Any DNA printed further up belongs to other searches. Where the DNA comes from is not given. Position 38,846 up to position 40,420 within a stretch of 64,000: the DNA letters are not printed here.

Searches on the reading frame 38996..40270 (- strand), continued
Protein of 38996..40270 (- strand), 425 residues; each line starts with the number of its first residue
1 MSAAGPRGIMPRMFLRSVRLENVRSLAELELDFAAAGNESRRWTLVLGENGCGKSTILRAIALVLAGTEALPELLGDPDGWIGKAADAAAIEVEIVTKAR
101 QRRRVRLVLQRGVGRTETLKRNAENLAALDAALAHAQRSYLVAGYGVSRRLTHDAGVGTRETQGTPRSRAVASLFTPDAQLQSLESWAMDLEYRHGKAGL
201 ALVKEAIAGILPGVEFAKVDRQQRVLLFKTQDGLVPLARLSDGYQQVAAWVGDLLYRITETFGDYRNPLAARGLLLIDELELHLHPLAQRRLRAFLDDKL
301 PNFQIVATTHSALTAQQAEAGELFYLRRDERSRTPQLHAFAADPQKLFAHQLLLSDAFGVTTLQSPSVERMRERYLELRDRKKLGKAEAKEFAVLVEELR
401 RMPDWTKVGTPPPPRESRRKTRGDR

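Call 49: list_cluster_members(proteins=[P0121, P0001])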
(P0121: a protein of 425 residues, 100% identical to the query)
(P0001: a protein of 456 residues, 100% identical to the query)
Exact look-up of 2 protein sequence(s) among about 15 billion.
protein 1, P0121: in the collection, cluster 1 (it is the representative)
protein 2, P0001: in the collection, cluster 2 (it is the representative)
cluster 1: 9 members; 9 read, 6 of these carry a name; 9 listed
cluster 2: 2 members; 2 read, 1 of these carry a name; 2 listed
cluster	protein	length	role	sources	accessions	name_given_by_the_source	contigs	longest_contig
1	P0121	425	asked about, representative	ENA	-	-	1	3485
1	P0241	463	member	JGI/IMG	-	predicted ATPase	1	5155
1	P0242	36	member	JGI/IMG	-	hypothetical protein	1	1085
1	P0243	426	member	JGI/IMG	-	predicted ATPase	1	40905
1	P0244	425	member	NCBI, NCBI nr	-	-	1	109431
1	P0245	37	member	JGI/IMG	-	hypothetical protein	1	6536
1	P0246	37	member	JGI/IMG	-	hypothetical protein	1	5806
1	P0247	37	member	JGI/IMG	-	hypothetical protein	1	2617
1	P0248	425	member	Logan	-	-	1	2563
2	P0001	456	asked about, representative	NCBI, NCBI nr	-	-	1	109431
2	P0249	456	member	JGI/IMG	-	transitional endoplasmic reticulum ATPase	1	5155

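Call 50: find_encoding_contigs(protein=P0243, flank=10000, max_places=2)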
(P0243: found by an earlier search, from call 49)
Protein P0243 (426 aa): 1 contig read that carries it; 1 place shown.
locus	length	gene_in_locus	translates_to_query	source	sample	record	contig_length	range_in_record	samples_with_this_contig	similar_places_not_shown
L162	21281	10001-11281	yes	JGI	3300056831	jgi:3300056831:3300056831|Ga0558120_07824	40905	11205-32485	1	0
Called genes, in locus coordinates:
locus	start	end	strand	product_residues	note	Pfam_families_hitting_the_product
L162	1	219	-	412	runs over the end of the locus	PF07638:Sigma70_ECF, PF04542:Sigma70_r2, PF12728:HTH_17 (faint), PF04545:Sigma70_r4, PF08281:Sigma70_r4_2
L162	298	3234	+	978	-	PF04542:Sigma70_r2, PF08281:Sigma70_r4_2, PF13620:CarboxypepD_reg (weak)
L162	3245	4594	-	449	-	PF04389:Peptidase_M28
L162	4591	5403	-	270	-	PF06508:QueC (faint)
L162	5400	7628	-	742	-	PF07969:Amidohydro_3, PF01979:Amidohydro_1 (weak)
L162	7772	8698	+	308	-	-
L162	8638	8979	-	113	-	-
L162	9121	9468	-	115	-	-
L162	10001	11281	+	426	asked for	PF13175:AAA_15, PF02463:SMC_N (weak), PF13476:AAA_23, PF13304:AAA_21, PF13175:AAA_15 (weak)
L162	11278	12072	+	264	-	-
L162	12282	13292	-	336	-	PF04055:Radical_SAM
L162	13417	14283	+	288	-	-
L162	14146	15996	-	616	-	-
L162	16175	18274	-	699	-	PF00270:DEAD, PF00271:Helicase_C, PF22590:Cas3-like_C_2 (weak)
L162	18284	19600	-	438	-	PF10923:BrxC_BrxD, PF13191:AAA_16 (faint), PF13401:AAA_22 (faint)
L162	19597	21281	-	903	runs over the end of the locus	PF25862:PglZ_1st, PF25861:PglZ_2nd, PF08665:PglZ, PF25863:PglZ_C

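Call 52: search_protein_families(library=padloc, proteins=[L162:12285-13292:-, L162:13417-14280:+, L162:14149-15996:-, L162:16178-18274:-, L162:18287-19600:-, L162:19597-21279:-], max_evalue=0.001)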
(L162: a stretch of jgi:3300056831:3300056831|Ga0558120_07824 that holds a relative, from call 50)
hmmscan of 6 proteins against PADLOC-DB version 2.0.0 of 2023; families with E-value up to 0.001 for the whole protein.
L162:12285-13292:- (336 aa): 1 family
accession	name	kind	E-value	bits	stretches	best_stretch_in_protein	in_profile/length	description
PDLC04689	PDC-M51A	-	1.8e-75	252.3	1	12-308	116-416/420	-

L162:13417-14280:+ (288 aa): 0 families

L162:14149-15996:- (616 aa): 0 families

L162:16178-18274:- (699 aa): 71 families (the best 25 are shown)
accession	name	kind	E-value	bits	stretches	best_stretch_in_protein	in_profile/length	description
PDLC02503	BrxHI|BrxHII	-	3.2e-276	916.1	1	3-641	3-641/698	BrxHI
PDLC02501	BrxHI|BrxHII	-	3.3e-142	473.5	1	5-605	4-608/925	BrxHI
PDLC03960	SngC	-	2.7e-113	378.2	1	3-603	4-630/720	-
PDLC02897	DpdJ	-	1.5e-41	140.3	1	29-393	104-502/1570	DpdJ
PDLC02864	DpdF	-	1.9e-28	97.6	1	13-359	11-344/610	DpdF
PDLC02861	DpdF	-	6.7e-23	78.8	2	221-357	210-347/611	DpdF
PDLC02896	DpdJ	-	9.3e-23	77.9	2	113-219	328-437/1487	DpdJ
PDLC02870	DpdF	-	1.4e-21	74.6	1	17-361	6-339/534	DpdF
PDLC03928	PsyrT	-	2.2e-19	67.2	1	13-359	13-351/689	-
PDLC01761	Cas3b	-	6.3e-18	62.8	2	153-349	357-541/705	-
PDLC00035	DruE3|DruE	-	8e-16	54.9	2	288-344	1049-1105/1460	SNF2 family N-terminal domain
PDLC00037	DruE3|DruE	-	2e-15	53.7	2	285-345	1043-1103/2055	SNF2 family N-terminal domain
PDLC00036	DruE3|DruE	-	3.4e-15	52.2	2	288-345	1039-1096/2023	SNF2 family N-terminal domain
PDLC02865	DpdF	-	4.1e-14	49.1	1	14-350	749-1078/1499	DpdF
PDLC01767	Cas3e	-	6.4e-14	49.4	1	151-347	328-523/680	-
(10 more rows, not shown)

L162:18287-19600:- (438 aa): 2 families
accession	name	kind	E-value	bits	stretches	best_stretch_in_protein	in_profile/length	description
PDLC02494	BrxD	-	3.1e-201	667.2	1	2-437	3-438/440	BrxD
PDLC03959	SngB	-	5.4e-32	109.4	1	2-406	5-411/439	-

L162:19597-21279:- (560 aa): 4 families
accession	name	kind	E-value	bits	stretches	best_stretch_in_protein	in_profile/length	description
PDLC02565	PglZ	-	4.5e-157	522.9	1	4-555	350-908/910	PglZ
PDLC02543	PglZ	-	2e-24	83.7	1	29-393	372-747/943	PglZ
PDLC02561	PglZ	-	8.4e-06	22.2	0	283-396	602-718/840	PglZ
PDLC02558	PglZ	-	0.00033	17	0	139-394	400-662/666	PglZ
